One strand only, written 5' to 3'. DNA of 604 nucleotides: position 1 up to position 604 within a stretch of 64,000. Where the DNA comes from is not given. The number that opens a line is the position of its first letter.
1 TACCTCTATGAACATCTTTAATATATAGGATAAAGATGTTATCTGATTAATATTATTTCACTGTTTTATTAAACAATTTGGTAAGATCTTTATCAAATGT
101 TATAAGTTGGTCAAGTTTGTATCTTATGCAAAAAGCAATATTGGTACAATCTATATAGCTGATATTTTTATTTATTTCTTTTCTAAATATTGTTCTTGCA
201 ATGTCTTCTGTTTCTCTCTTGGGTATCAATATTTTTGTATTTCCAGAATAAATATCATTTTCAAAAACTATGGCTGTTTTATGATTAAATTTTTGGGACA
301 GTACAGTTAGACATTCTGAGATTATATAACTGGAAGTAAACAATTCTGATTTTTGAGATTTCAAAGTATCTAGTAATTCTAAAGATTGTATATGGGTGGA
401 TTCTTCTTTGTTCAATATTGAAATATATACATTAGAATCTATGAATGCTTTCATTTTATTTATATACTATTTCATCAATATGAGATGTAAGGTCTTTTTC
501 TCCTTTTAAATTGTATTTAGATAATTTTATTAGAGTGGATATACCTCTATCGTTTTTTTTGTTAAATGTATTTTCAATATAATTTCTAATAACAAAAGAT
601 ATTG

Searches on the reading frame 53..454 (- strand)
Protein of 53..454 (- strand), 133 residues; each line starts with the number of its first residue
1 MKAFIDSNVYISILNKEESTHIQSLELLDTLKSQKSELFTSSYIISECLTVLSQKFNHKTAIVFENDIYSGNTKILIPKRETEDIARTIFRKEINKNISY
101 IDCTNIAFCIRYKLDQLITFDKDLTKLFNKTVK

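Call 47: search_protein_families(library=pfam, proteins=[window:53-454:-], max_evalue=0.01)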
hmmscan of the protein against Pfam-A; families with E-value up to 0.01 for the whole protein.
window:53-454:- (133 aa): 2 families
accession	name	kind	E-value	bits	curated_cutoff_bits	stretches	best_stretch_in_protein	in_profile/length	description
PF01850.27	PIN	-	2.6e-14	54.3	23.6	1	4-126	2-116/120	PIN domain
PF13470.12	PIN_3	-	7.4e-06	27.2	27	1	3-122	2-114/115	PIN domain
